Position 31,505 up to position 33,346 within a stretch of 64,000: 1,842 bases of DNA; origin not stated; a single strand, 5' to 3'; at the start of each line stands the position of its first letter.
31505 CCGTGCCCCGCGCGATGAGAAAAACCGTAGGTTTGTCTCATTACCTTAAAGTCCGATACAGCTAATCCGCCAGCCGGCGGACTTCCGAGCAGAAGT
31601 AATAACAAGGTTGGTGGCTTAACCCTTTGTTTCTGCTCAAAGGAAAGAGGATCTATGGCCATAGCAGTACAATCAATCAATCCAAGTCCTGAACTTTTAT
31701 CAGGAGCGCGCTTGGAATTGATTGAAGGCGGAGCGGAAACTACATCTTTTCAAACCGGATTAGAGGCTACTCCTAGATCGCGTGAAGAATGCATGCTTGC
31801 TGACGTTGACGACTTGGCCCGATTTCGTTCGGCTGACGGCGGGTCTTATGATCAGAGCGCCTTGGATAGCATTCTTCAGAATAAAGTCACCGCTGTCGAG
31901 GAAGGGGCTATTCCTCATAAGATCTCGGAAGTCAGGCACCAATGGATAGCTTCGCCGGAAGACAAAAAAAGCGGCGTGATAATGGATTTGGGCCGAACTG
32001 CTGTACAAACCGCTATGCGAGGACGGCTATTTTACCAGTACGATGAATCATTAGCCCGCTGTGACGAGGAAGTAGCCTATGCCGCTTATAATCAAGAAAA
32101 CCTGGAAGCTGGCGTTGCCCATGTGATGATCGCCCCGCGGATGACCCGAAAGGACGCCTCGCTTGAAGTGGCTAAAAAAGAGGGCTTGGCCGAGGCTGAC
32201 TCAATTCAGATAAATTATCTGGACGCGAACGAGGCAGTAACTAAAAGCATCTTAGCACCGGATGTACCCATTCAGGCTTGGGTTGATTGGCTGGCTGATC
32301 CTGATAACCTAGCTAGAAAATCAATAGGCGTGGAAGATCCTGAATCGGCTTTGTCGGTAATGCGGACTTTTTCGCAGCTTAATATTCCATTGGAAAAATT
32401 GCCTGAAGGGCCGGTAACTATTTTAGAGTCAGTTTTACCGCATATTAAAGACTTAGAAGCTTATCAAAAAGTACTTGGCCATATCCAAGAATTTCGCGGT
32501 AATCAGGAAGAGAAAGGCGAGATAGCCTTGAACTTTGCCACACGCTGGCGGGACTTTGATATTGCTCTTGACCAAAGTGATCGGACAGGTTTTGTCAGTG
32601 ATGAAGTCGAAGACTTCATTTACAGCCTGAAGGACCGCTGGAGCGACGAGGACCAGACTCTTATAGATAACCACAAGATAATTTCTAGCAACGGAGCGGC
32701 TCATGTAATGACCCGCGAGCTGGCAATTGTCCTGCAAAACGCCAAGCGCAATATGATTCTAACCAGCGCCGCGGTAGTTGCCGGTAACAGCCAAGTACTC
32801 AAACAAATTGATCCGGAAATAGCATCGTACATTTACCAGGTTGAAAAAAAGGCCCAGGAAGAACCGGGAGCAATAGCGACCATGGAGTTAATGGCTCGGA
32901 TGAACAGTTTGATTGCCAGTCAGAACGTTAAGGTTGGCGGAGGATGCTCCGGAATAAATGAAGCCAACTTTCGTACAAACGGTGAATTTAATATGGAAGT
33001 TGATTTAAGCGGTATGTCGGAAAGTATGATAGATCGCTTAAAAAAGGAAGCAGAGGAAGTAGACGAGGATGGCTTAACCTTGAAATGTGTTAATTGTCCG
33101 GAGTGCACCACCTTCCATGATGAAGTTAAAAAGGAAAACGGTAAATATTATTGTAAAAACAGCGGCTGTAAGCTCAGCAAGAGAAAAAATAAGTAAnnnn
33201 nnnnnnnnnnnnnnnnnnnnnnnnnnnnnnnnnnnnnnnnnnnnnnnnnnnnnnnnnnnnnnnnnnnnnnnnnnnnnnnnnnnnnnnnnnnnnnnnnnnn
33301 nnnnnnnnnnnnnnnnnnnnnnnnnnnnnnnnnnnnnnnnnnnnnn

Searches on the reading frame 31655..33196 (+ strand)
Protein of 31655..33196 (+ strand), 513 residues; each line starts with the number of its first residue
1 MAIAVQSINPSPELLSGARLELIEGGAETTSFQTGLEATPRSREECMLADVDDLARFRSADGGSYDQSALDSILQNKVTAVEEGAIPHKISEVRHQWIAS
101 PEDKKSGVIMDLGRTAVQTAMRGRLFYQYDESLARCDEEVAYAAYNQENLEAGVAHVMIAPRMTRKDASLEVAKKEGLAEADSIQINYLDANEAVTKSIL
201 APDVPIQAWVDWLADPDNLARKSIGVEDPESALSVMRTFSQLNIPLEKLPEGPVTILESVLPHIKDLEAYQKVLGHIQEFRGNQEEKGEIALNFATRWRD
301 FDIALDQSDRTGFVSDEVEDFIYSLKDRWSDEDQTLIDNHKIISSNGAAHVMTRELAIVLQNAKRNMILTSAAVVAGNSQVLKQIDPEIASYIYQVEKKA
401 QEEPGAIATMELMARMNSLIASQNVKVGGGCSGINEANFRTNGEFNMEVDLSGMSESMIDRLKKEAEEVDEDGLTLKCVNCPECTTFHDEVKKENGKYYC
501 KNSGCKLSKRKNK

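Call 8: search_protein_families(library=pfam, proteins=[window:31655-33196:+], max_evalue=0.1)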
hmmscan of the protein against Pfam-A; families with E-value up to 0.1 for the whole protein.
window:31655-33196:+ (513 aa): 1 family
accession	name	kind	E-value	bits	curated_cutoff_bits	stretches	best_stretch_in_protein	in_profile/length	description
PF24810.1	RBD_LARS1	-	0.081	13.4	27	0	246-295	24-73/75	Leucine--tRNA ligase, RagD-binding domain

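Call 9: search_protein_families(library=ncbifam, proteins=[window:31655-33196:+], max_evalue=0.1)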
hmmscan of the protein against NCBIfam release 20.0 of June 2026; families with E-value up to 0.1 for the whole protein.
window:31655-33196:+ (513 aa): 0 families

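Call 12: find_homologous_proteins(query=window:31655-33193:+)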
Query window:31655-33193:+ (513 aa): 22 proteins with E <= 0.001 among 8000 candidates.
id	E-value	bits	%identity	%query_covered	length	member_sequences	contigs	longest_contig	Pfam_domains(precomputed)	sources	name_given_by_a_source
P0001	1.6e-144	500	52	97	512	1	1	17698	-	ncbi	-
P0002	2.6e-130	453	52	94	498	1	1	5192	-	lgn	-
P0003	4.1e-126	440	47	94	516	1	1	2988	-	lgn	-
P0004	2.9e-125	437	48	95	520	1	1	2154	-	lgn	-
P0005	4.9e-122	426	49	93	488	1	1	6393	-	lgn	-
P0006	3.3e-119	417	46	100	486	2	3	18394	-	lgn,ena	-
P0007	9.4e-117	409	48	86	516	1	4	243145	-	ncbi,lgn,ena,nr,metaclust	ncbi:hypothetical protein A3F37_00895 [Candidatus Saccharibacteria bacterium RIFCSPHIGHO2_12_FULL_41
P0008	3.8e-90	321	45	77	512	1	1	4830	-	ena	-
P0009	4.4e-82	294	39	88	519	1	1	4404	-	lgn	-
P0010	6.0e-82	294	42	76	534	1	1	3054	-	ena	-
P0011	1.5e-81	293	38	87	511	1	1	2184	-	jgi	-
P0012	2.0e-75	272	39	79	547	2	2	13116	-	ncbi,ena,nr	ncbi:hypothetical protein KC968_04480 [Candidatus Saccharibacteria bacterium]|nr:hypothetical protei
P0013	1.9e-74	269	38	80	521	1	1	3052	-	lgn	-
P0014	3.9e-74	268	39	77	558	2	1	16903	-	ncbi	-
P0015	2.4e-73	266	38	76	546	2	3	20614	-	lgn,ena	-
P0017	4.9e-72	261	36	92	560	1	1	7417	-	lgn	-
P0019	4.0e-62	229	35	81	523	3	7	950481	-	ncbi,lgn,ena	-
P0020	1.9e-58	216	33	85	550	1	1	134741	-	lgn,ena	-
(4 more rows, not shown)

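Call 16: find_related_loci(query=A2, collection=genome_contigs, flank=4000)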
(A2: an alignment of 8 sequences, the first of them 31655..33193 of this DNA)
Query A2 (513 aa) in genome_contigs; peptide patterns used: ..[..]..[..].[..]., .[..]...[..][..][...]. (x = any residue, [..] = any of these).
96 stretches matched a pattern; 2 encode a relative of the query (tblastn E <= 1e-3); 2 distinct loci.
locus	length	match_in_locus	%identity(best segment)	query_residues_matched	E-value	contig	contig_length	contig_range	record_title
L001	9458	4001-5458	46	1-512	9e-130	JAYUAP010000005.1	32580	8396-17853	MAG: Candidatus Saccharibacteria bacterium isolate GFS_6516 GFS_6516_4, whole genome shotgun sequence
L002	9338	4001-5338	48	12-452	1e-124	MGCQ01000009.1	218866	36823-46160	MAG: Candidatus Saccharibacteria bacterium RIFCSPHIGHO2_12_FULL_41_12 rifcsphigho2_12_scaffold_65, whole genome shotgun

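Call 18: find_encoding_contigs(protein=P0001, flank=3000, max_places=2)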
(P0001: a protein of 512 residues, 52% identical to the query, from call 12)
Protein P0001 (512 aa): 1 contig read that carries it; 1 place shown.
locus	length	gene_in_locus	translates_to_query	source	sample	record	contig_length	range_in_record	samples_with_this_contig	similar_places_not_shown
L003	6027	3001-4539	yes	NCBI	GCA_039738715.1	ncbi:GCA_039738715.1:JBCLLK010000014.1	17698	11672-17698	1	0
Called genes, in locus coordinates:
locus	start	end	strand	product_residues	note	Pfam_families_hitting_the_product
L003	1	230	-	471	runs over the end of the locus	PF13727:CoA_binding_3 (weak), PF02397:Bac_transf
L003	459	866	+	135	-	PF04138:GtrA_DPMS_TM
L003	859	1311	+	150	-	PF01726:LexA_DNA_bind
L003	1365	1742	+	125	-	PF01687:Flavokinase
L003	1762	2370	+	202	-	PF00677:Lum_binding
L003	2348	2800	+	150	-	PF00885:DMRL_synthase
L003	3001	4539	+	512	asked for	-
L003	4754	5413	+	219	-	PF01467:CTP_transf_like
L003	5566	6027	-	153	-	?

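Call 19: find_encoding_contigs(protein=P0006, flank=3000, max_places=2)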
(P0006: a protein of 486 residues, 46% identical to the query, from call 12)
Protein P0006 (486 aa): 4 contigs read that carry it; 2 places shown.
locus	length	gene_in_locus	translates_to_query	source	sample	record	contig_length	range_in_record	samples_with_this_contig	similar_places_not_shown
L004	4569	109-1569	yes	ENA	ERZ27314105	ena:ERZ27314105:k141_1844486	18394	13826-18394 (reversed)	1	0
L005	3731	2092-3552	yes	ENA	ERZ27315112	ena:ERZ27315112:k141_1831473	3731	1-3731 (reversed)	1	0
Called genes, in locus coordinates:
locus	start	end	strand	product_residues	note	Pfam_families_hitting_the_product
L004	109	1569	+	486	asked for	-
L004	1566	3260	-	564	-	PF00999:Na_H_Exchanger, PF02254:TrkA_N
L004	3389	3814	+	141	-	PF04120:Iron_permease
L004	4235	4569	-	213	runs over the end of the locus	PF13462:Thioredoxin_4, PF01323:DSBA, PF13743:Thioredoxin_5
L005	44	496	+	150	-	PF04138:GtrA_DPMS_TM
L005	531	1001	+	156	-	PF01726:LexA_DNA_bind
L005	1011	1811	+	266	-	PF02673:BacA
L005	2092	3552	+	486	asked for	-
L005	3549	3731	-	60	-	?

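Call 21: find_encoding_contigs(protein=P0002, flank=2500, max_places=1)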
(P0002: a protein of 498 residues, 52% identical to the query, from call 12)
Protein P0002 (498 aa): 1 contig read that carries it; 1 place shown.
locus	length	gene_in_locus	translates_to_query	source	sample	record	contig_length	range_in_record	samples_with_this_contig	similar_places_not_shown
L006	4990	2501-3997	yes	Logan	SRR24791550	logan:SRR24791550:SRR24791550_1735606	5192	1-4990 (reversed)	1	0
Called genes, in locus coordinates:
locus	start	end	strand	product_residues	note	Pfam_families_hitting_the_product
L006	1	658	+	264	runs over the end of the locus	PF02673:BacA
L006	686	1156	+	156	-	-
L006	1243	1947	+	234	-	-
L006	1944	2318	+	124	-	PF01687:Flavokinase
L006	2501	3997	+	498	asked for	-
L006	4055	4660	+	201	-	PF01467:CTP_transf_like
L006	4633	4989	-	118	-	?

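Call 22: find_encoding_contigs(protein=P0005, flank=2500, max_places=1)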
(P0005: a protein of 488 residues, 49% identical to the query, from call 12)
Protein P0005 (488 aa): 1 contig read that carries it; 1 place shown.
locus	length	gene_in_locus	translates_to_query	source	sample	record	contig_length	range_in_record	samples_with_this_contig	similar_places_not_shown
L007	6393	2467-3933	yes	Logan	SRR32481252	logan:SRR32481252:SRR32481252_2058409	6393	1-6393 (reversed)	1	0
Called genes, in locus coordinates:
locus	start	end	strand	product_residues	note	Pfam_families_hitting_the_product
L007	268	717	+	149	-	PF04138:GtrA_DPMS_TM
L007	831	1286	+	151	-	PF01726:LexA_DNA_bind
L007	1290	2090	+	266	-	PF02673:BacA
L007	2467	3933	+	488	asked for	-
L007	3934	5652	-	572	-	PF00999:Na_H_Exchanger, PF02254:TrkA_N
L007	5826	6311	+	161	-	PF04120:Iron_permease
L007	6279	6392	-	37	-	?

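Call 23: find_encoding_contigs(protein=P0012, flank=2500, max_places=1)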
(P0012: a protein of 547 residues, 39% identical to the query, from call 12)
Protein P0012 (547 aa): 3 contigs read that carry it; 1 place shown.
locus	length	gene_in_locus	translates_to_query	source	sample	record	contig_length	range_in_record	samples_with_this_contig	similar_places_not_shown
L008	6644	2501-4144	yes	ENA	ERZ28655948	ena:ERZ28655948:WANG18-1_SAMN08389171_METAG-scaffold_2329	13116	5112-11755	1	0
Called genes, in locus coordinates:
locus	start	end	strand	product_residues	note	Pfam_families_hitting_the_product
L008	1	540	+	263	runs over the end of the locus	PF01061:ABC2_membrane, PF12679:ABC2_membrane_2, PF12730:ABC2_membrane_4, PF10920:DUF2705, PF12698:ABC2_membrane_3 (weak)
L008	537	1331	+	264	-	PF02673:BacA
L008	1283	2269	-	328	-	-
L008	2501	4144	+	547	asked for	-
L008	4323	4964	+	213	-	PF01467:CTP_transf_like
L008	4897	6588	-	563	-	PF00999:Na_H_Exchanger, PF02254:TrkA_N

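Call 24: find_encoding_contigs(protein=P0019, flank=2500, max_places=1)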
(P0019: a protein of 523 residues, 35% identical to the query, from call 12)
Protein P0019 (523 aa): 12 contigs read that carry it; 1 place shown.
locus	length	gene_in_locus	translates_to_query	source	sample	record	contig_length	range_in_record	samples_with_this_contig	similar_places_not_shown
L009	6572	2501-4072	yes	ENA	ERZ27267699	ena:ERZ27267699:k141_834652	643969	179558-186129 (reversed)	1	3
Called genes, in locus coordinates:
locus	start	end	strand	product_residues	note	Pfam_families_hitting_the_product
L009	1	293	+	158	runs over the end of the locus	PF04138:GtrA_DPMS_TM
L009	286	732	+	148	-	PF01726:LexA_DNA_bind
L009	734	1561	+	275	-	PF02673:BacA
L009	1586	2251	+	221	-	-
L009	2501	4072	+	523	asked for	-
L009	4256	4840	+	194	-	PF01467:CTP_transf_like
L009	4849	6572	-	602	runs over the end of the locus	PF00999:Na_H_Exchanger, PF02254:TrkA_N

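Call 25: find_encoding_contigs(protein=P0020, flank=2500, max_places=1)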
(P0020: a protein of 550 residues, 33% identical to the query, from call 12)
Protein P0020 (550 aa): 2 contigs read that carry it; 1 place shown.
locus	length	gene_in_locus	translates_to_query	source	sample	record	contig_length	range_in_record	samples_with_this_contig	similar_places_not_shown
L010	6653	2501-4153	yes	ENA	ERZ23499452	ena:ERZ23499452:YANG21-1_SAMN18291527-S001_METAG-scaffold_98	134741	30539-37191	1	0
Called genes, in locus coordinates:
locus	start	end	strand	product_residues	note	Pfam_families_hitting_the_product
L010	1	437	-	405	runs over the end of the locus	PF04932:Wzy_C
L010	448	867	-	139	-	PF01471:PG_binding_1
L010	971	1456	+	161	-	PF01726:LexA_DNA_bind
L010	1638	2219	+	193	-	-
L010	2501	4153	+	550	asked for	-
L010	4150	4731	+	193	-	PF01467:CTP_transf_like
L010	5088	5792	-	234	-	PF13462:Thioredoxin_4, PF01323:DSBA (faint)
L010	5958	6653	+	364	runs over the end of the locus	PF00571:CBS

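Call 26: find_encoding_contigs(protein=P0008, flank=2500, max_places=1)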
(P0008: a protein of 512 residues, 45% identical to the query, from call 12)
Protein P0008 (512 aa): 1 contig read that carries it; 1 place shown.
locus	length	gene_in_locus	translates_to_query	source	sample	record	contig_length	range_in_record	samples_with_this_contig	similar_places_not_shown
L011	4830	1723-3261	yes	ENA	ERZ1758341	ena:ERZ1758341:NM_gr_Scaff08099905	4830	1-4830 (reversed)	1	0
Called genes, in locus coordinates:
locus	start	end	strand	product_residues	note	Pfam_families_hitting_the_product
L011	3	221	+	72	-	?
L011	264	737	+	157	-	-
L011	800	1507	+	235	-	-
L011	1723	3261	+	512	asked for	-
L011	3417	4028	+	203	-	PF01467:CTP_transf_like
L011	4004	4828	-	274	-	?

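Call 27: find_encoding_contigs(protein=P0009, flank=2500, max_places=1)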
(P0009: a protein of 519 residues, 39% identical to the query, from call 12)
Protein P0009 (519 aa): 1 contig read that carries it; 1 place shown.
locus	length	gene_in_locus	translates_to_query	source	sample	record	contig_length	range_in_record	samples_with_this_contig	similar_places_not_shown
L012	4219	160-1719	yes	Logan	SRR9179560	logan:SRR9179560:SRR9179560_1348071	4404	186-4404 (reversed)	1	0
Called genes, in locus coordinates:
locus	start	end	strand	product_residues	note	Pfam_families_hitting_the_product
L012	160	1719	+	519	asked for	-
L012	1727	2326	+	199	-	PF01467:CTP_transf_like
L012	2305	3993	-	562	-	PF00999:Na_H_Exchanger, PF02254:TrkA_N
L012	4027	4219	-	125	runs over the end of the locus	?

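Call 28: find_encoding_contigs(protein=P0014, flank=2500, max_places=1)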
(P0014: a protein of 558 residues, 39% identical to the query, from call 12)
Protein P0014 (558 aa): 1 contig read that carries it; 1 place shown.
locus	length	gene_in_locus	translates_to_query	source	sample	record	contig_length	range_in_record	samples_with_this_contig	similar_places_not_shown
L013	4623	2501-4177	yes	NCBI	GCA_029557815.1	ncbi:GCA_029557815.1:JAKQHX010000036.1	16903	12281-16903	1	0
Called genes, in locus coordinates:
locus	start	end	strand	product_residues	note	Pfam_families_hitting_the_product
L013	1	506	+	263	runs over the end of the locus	PF01061:ABC2_membrane, PF12679:ABC2_membrane_2, PF12730:ABC2_membrane_4, PF10920:DUF2705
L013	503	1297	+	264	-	PF02673:BacA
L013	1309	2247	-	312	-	-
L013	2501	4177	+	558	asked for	-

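Call 29: find_encoding_contigs(protein=P0015, flank=2500, max_places=1)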
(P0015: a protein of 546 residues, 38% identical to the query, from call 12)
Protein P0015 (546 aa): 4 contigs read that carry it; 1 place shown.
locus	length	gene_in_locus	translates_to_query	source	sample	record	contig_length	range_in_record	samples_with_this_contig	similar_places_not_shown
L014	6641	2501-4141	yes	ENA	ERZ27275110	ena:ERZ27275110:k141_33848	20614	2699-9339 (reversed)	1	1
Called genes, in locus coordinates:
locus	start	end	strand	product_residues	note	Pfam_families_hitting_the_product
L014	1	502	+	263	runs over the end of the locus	PF12679:ABC2_membrane_2, PF10920:DUF2705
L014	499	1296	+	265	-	PF02673:BacA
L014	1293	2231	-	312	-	-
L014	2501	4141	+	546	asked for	-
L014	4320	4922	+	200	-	PF01467:CTP_transf_like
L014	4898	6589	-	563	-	PF00999:Na_H_Exchanger, PF02254:TrkA_N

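Call 30: find_encoding_contigs(protein=P0017, flank=2500, max_places=1)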
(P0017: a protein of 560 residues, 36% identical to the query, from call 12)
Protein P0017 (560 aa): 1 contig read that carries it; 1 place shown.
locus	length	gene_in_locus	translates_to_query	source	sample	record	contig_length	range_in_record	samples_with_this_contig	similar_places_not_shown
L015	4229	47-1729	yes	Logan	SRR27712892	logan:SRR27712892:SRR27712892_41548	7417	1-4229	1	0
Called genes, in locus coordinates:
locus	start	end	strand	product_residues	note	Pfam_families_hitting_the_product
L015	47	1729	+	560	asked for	-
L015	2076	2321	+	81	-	PF04014:MazE_antitoxin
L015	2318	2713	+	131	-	PF01850:PIN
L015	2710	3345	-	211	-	PF13462:Thioredoxin_4, PF01323:DSBA (weak)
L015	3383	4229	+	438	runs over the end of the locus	PF19077:Big_13 (faint)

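Call 38: predict_structure(alignment_id=A1)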
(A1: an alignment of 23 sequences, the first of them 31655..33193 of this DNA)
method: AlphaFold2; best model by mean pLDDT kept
length: 513 residues; sequences in the alignment: 23
mean_pLDDT: 82.4   pTM: 0.78
mean pLDDT of the five models: 82.4, 81.0, 80.5, 79.8, 79.6
residues with pLDDT >= 90: 335; 70-90: 66; 50-70: 17; < 50: 95
segments of 3 or more residues with pLDDT < 50: 1-38, 443-455, 466-481, 483-497, 503-513
pLDDT, mean of each block of 10 residues (from residue 1): 30 36 33 44 87 94 92 96 95 94 85 93 89 96 96 97 97 90 97 95 97 98 98 98 98 98 98 97 96 97 96 94 93 95 86 96 96 96 94 94 81 93 88 82 49 48 47 39 46 50 43 30
secondary structure, 60 per line:
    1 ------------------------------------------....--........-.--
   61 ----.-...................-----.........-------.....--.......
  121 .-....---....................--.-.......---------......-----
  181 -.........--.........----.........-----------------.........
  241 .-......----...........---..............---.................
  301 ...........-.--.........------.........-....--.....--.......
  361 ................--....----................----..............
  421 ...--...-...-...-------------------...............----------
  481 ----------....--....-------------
elements in order: H43-46 H49-56 H67-85 E91-99 E107-111 H116-121 H123-126 H130-149 E154-160 H170-175 E182-190 E193-201 H206-214 H232-241 E243-245 H253-263 H267-280 H284-311 H316-324 H331-339 E341-344 E347-351 H354-376 H379-382 H387-402 H407-423 E426-428 E434-436 H456-470 E491-494 E497-500

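Call 51: fold_search(model_id=the predicted structure, library=pdb)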
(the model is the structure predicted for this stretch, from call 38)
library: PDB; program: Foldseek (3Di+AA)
matches with E <= 10: 298; with E <= 0.001: 0
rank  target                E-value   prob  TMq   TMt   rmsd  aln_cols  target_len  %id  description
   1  5x6q                  1.8e-01  0.06  0.10  0.11  23.8       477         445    7  Crystal structure of Pseudomonas fluorescens KMO in complex with Ro 61-8048 (released 2018-02-21)
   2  6foz_A                7.6e-01  0.05  0.14  0.15  19.8       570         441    9  The crystal structure of P.fluorescens Kynurenine 3-monooxygenase (KMO) in complex with competitive inhibitor No. 13 (released 2019-08-21)
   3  2zxe_A                1.0e+00  0.03  0.10  0.06  29.2       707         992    8  Crystal structure of the sodium - potassium pump in the E2.2K+.Pi state (released 2009-05-19)
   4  3rrk                  1.1e+00  0.05  0.09  0.14  25.3       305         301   12  Crystal structure of the cytoplasmic N-terminal domain of subunit I, homolog of subunit a, of V-ATPase (released 2011-08-10)
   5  5mzc_B                1.1e+00  0.03  0.10  0.11  24.6       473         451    6  Pseudomonas fluorescens kynurenine 3-monooxygenase (KMO) in complex with 3-(5-chloro-6-ethoxy-2-oxo-2,3-dihydro-1,3-be (released 2017-04-19)
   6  5mzc_A                1.4e+00  0.02  0.10  0.11  23.5       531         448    6  Pseudomonas fluorescens kynurenine 3-monooxygenase (KMO) in complex with 3-(5-chloro-6-ethoxy-2-oxo-2,3-dihydro-1,3-be (released 2017-04-19)
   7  6ojy_F                1.6e+00  0.08  0.09  0.12  11.8       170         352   10  Methylated PilT4 from Geobacter metallireducens bound to sulfate: C3ocococ conformation (released 2019-11-20)
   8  8d3v_A                1.6e+00  0.04  0.09  0.06  20.6       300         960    9  Human alpha3 Na+/K+-ATPase in its cytoplasmic side-open state (released 2022-09-21)
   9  9ekb_A                1.6e+00  0.03  0.09  0.07  19.2       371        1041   10  Cryo-EM structure of apo-form human DNA polymerase delta (released 2025-02-05)
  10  2o9b                  1.8e+00  0.09  0.09  0.13  12.4       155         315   11  Crystal Structure of Bacteriophytochrome chromophore binding domain (released 2007-03-06)
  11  9m6z                  1.9e+00  0.09  0.07  0.07  12.0        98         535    9  Carotenoid Cleavage Dioxygenase 1 variant from Osmanthus fragrans A191M E408Q (released 2026-03-11)
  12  5nak_B                1.9e+00  0.03  0.15  0.16  20.1       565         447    8  Pseudomonas fluorescens kynurenine 3-monooxygenase (KMO) in complex with the enzyme substrate L-kynurenine (released 2017-06-21)
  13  6b1b_A                1.9e+00  0.02  0.10  0.10  24.3       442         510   11  STRUCTURE OF 4-HYDROXYPHENYLACETATE 3-MONOOXYGENASE (HPAB), OXYGENASE COMPONENT FROM ESCHERICHIA COLI MUTANT XS6 (APO  (released 2019-05-22)
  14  4q0h                  2.1e+00  0.08  0.09  0.14  12.2       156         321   11  Deinococcus radiodurans BphP PAS-GAF (released 2014-07-16)
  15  1vet_B                2.1e+00  0.08  0.10  0.24   8.7       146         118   10  Crystal Structure of p14/MP1 at 1.9 A resolution (released 2004-08-03)
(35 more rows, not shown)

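Call 60: search_solved_structures(query=A1, max_evalue=1)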
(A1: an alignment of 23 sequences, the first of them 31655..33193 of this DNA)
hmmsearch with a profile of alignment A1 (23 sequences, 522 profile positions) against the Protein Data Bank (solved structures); distinct sequences matched with E-value up to 1: 6.
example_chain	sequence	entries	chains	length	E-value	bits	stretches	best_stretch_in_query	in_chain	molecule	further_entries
6ale_B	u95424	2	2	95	0.058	15.2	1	327-402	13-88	Small conductance calcium-activated potassium channel protein 2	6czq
1g4y_B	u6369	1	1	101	0.096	14.5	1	327-402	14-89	CALCIUM-ACTIVATED POTASSIUM CHANNEL RSK2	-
5wbx_B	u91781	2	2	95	0.098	14.4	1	327-402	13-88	Small conductance calcium-activated potassium channel protein 2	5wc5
1kkd_A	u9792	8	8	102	0.099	14.4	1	327-402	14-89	Small conductance calcium-activated potassium channel protein 2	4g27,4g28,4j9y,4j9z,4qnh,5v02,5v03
6nx2_A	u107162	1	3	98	0.15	13.9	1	364-421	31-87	Design construct AAA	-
6nye_A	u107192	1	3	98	0.16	13.8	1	364-413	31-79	Design construct XAX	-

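Call 65: search_protein_representatives(alignment_id=A1)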
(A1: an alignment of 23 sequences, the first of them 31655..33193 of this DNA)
Query: 23 sequences, 522 profile positions. Proteins with E-value up to 0.001 (for the whole library): 237; up to 1e-10: 142; up to 1e-30: 100. The best 150 are listed.
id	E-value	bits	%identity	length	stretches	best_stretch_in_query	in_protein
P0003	2.7e-197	672.9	-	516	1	4-488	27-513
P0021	9.0e-196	667.9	-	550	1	5-520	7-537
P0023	2.7e-188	643.2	-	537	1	14-517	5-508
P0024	2.9e-177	606.9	-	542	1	12-501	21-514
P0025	1.1e-175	601.6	-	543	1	12-505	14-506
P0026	5.8e-173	592.7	-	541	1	13-503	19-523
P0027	2.1e-171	587.5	-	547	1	13-497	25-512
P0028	3.9e-170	583.4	-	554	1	14-501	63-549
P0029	2.0e-169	581.0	-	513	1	8-493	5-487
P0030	5.4e-169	579.6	-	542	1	8-503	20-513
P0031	5.0e-168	576.4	-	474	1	6-480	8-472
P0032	1.1e-167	575.2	-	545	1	12-509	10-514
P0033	4.0e-164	563.5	-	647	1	11-503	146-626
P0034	6.2e-163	559.6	-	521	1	22-506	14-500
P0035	2.8e-162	557.4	-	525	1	14-517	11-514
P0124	2.4e-27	112.2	-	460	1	47-487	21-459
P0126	7.2e-24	100.7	-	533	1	23-483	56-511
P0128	7.4e-22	94.1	-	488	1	1-470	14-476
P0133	4.4e-19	84.9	-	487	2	241-475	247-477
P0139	6.1e-17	77.9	-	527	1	7-427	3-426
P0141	6.9e-16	74.4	-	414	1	128-513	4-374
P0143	1.6e-14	69.8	-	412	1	123-485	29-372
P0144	2.7e-14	69.1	-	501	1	172-479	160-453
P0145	8.9e-14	67.4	-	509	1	389-503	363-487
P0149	7.6e-13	64.3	-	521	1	410-509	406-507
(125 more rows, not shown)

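Call 66: search_protein_families(library=pfam, proteins=[P0124, P0126, P0128, P0133, P0139, P0141, P0143, P0144, P0145, P0149], max_evalue=0.01)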
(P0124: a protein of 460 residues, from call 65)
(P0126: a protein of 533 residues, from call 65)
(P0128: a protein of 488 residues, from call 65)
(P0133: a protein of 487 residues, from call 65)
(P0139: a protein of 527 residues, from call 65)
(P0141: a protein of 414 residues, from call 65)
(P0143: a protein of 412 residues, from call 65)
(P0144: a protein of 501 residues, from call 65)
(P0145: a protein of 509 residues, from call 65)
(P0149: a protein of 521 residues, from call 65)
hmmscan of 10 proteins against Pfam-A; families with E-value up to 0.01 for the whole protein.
P0124 (460 aa): 0 families

P0126 (533 aa): 0 families

P0128 (488 aa): 0 families

P0133 (487 aa): 0 families

P0139 (527 aa): 0 families

P0141 (414 aa): 0 families

P0143 (412 aa): 0 families

P0144 (501 aa): 0 families

P0145 (509 aa): 0 families

P0149 (521 aa): 0 families

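Call 73: search_protein_families(library=pfam, proteins=[L115:3245-4747:-, L101:2846-4300:-, L103:1992-3587:-, L111:481-2478:+], max_evalue=0.01)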
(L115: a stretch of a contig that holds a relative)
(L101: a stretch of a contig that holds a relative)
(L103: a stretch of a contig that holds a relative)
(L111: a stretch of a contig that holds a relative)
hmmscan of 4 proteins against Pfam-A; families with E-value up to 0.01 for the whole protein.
L115:3245-4747:- (501 aa): 0 families

L101:2846-4300:- (485 aa): 0 families

L103:1992-3587:- (532 aa): 0 families

L111:481-2478:+ (666 aa): 0 families
